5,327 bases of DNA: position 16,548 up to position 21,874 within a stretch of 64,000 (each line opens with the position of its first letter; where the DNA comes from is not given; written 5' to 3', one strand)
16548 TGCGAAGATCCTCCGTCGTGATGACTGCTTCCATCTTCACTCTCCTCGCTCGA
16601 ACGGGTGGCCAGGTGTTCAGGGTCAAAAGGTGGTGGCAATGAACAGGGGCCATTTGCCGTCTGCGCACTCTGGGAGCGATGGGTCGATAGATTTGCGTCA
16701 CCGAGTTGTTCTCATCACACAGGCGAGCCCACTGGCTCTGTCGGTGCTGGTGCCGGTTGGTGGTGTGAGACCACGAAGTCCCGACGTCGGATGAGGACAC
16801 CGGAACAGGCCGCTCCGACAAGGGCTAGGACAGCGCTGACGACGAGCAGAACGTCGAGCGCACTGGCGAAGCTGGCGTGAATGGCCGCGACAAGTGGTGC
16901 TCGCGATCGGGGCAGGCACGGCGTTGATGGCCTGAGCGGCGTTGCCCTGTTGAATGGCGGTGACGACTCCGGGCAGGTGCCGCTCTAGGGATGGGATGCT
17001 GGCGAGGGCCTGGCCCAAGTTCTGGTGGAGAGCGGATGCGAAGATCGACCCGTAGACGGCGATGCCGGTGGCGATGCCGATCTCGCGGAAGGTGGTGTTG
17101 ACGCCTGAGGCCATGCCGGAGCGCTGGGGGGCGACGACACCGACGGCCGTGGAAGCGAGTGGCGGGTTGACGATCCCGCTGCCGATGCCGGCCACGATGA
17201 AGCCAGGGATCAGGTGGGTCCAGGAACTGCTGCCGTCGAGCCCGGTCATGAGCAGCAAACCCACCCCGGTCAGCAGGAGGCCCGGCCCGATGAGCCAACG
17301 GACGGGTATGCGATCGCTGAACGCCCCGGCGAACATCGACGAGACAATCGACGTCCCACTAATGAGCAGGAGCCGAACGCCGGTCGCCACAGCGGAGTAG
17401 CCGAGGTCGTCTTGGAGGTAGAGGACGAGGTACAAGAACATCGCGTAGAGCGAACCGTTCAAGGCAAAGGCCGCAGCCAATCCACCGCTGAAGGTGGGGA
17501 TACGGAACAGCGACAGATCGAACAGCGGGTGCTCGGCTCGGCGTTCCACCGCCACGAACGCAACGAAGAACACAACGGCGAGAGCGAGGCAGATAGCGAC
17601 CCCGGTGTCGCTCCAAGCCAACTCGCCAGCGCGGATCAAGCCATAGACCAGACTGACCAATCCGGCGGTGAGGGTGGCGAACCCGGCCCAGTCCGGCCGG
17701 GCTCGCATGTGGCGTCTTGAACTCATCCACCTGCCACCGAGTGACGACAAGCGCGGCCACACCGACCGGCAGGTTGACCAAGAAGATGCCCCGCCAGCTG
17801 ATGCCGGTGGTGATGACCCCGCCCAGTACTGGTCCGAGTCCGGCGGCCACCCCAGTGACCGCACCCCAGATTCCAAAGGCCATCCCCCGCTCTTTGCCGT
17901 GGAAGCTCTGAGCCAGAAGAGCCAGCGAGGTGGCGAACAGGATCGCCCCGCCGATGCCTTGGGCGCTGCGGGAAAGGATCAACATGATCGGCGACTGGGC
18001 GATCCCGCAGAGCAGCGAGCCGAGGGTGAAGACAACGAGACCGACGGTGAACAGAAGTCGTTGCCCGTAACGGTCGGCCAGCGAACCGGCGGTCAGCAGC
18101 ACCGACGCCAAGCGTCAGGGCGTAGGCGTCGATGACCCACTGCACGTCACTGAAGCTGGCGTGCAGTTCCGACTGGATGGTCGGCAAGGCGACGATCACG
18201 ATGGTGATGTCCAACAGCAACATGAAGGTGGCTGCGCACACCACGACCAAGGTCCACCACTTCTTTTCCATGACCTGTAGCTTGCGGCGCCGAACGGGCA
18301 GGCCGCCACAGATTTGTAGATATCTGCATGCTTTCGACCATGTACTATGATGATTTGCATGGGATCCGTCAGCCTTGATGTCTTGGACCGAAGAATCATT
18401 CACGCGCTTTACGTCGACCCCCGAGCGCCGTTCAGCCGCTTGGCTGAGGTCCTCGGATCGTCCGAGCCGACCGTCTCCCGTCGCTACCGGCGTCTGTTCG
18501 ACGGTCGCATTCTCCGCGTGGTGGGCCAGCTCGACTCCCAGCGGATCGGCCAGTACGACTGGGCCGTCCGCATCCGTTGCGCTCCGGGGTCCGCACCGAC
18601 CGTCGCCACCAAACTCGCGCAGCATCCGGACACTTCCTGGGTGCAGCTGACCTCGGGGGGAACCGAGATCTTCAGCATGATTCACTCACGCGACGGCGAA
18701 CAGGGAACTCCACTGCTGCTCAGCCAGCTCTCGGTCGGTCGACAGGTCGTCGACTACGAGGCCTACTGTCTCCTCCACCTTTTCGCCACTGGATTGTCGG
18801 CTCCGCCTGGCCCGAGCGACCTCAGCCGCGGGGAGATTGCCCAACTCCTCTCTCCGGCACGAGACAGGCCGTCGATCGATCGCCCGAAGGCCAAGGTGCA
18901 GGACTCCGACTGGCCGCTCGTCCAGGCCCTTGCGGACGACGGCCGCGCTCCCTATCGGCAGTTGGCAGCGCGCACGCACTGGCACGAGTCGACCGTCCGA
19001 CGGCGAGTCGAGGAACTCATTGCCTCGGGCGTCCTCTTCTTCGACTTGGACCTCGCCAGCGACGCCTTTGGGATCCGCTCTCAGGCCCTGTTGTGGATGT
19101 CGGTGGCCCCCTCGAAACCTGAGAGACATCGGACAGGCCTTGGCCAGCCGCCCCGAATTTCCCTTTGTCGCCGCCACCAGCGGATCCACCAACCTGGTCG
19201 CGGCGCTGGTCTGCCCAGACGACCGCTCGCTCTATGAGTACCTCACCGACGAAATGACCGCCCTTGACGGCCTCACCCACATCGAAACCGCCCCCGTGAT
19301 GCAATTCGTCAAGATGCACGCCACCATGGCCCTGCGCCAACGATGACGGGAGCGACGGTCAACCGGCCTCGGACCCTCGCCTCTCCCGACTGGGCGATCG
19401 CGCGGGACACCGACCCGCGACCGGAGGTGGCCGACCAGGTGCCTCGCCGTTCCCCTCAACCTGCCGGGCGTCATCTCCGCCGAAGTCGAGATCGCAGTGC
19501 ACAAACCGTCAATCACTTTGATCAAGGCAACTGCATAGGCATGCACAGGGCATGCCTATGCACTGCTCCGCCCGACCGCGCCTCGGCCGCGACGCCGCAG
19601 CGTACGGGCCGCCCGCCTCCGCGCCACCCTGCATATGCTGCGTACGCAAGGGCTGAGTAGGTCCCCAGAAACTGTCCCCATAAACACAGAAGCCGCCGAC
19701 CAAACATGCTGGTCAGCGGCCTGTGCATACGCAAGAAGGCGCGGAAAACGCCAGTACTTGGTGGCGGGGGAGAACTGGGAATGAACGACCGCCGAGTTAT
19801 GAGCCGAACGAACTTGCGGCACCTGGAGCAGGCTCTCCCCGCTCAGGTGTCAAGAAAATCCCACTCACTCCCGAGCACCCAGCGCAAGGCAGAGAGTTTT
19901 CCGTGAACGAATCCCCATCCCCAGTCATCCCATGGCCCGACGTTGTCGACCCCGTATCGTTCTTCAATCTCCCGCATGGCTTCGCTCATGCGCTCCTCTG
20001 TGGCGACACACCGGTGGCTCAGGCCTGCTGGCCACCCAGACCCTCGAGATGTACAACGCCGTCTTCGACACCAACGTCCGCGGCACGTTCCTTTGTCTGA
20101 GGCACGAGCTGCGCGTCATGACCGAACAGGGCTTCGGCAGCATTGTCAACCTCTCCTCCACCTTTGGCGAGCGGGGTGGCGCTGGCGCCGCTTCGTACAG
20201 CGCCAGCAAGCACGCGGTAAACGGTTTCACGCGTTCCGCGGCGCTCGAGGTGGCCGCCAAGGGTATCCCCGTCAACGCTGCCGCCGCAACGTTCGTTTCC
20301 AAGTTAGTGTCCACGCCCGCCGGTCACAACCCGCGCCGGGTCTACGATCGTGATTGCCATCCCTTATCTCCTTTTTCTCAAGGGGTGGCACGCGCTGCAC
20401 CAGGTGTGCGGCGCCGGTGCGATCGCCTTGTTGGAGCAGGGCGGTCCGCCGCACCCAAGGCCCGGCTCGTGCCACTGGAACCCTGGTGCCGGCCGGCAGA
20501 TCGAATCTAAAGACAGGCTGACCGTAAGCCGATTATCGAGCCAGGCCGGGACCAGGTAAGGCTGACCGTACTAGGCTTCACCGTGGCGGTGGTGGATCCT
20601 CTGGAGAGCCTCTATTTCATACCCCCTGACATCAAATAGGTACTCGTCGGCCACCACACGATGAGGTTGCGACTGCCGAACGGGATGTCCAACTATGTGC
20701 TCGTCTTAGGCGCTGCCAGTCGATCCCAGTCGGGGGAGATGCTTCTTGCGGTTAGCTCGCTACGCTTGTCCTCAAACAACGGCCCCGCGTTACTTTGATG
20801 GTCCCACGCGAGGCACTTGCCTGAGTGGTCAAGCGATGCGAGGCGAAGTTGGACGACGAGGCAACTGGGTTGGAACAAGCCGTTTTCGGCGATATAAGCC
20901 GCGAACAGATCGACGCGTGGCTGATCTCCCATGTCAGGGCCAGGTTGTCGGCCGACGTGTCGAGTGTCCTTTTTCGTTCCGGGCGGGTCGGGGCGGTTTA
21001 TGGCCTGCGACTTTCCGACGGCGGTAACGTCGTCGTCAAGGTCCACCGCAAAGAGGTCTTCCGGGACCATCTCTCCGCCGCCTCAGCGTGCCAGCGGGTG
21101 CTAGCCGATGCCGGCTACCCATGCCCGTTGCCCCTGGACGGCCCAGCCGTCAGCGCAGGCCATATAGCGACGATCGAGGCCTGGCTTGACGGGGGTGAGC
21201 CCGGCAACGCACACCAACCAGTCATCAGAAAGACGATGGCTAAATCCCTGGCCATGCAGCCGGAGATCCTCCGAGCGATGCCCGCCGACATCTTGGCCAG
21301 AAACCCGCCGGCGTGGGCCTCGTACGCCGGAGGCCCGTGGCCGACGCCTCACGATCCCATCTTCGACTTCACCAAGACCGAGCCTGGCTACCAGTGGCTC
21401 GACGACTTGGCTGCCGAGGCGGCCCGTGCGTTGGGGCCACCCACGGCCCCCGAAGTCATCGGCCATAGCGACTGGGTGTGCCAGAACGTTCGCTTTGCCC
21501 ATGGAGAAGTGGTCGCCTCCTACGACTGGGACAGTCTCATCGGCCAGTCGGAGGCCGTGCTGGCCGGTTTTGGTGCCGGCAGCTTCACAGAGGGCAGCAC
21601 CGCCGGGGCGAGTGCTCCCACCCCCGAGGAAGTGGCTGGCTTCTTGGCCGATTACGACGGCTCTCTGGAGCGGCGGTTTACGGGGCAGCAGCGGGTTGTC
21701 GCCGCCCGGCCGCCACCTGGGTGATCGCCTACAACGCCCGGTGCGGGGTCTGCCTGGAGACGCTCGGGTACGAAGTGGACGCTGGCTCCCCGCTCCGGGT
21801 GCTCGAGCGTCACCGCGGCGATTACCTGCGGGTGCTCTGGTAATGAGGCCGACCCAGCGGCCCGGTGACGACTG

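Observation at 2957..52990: Four direct copies of a tRNA-Arg(ACG) 3' half define a tandem array of islands with two alternating end types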

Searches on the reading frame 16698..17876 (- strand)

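Call 32: search_protein_families(library=pfam, proteins=[window:16698-17876:-], max_evalue=0.01)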
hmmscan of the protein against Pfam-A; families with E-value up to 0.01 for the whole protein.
window:16698-17876:- (392 aa): 3 families
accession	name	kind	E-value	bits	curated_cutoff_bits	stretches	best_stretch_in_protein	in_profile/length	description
PF07690.21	MFS_1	-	4.1e-17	62.6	33.4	1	94-271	159-346/347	Major Facilitator Superfamily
PF13347.12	MFS_2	-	0.0048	15.9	27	1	135-194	5-64/427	MFS/sugar transport protein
PF00083.30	Sugar_tr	-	0.0088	15.4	22.3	0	118-274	43-153/452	Sugar (and other) transporter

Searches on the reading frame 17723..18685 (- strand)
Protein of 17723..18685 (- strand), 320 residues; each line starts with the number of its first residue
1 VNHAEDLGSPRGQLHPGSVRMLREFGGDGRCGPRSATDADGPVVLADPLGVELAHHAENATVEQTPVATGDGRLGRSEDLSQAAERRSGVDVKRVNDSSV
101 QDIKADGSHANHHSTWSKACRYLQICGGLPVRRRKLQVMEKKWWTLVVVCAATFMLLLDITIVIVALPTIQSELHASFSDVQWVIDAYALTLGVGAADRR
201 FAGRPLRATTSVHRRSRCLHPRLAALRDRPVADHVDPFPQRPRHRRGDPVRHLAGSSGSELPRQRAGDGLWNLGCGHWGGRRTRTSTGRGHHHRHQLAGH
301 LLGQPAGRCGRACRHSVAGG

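Call 33: search_protein_families(library=pfam, proteins=[window:17723-18685:-], max_evalue=0.01)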
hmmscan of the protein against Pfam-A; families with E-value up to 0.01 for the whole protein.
window:17723-18685:- (320 aa): 1 family
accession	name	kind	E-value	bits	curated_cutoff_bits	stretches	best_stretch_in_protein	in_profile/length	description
PF07690.21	MFS_1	-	0.00028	20.4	33.4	1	150-196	2-49/347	Major Facilitator Superfamily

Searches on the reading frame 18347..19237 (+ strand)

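Call 33: search_protein_families(library=pfam, proteins=[window:18347-19237:+], max_evalue=0.01)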
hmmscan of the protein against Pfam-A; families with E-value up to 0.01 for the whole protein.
window:18347-19237:+ (296 aa): 14 families
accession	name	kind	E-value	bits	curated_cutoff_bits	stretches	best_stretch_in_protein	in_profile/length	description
PF13404.12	HTH_AsnC-type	-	4e-26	91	27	2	10-50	1-41/42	AsnC-type helix-turn-helix domain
PF13412.12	HTH_24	-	1.1e-17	63.7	21.9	2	10-50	1-41/48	Winged helix-turn-helix DNA-binding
PF22451.2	NirdL-like_HTH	-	8.5e-07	28.9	27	0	27-57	17-47/47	Siroheme decarboxylase NirDL-like HTH domain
PF09339.16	HTH_IclR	-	1.2e-06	28.7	22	1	193-230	10-48/52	IclR helix-turn-helix domain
PF13384.12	HTH_23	-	2.2e-06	27.8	24.6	0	192-222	11-39/50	Homeodomain-like domain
PF12840.13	HTH_20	-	8.4e-06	26.1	27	0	191-230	9-48/51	Helix-turn-helix domain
PF12802.13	MarR_2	-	3.2e-05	24.4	27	0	185-230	4-50/61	MarR family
PF25212.1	HVO_A0114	-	0.00026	21.1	27.6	1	185-233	21-69/84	HVO_A0114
PF25213.1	HVO_A0261_N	-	0.00048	20.4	35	0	190-228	15-52/86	HVO_A0261 N-terminal domain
PF01047.28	MarR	-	0.0011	19.2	24.6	0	17-50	8-41/59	MarR family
PF13730.12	HTH_36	-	0.0015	18.8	25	0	194-228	16-53/55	Helix-turn-helix domain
PF08281.18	Sigma70_r4_2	-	0.0015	18.6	25.7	0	202-221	28-47/54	Sigma-70, region 4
PF04545.22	Sigma70_r4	-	0.0041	17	24.1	0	10-49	5-43/50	Sigma-70, region 4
PF13542.12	HTH_Tnp_ISL3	-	0.0048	16.8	27.4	0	28-49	28-49/51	Helix-turn-helix domain of transposase family ISL3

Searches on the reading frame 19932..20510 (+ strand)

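Call 33: search_protein_families(library=pfam, proteins=[window:19932-20510:+], max_evalue=0.01)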
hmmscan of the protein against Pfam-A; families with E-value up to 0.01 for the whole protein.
window:19932-20510:+ (192 aa): 2 families
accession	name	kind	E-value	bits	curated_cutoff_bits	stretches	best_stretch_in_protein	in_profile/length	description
PF00106.31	adh_short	-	3.2e-23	82.7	26.6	1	35-123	95-183/195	short chain dehydrogenase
PF13561.12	adh_short_C2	-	1.1e-21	77.9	27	1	32-131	88-185/236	Enoyl-(Acyl carrier protein) reductase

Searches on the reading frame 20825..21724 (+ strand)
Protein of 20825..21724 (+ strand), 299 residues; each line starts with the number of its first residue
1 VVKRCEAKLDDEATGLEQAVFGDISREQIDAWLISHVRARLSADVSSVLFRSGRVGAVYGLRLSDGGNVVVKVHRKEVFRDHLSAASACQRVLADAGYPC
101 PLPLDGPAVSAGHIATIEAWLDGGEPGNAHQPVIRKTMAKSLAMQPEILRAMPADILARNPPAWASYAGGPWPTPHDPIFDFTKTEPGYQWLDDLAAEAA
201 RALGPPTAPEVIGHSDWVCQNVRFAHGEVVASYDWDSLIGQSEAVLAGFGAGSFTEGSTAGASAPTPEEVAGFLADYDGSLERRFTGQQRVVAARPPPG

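Call 33: search_protein_families(library=pfam, proteins=[window:20825-21724:+], max_evalue=0.01)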
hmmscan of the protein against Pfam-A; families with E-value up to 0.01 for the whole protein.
window:20825-21724:+ (299 aa): 1 family
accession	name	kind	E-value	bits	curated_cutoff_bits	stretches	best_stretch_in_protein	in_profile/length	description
PF01636.29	APH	-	8.8e-08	32.6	23.2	1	51-236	6-195/239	Phosphotransferase enzyme family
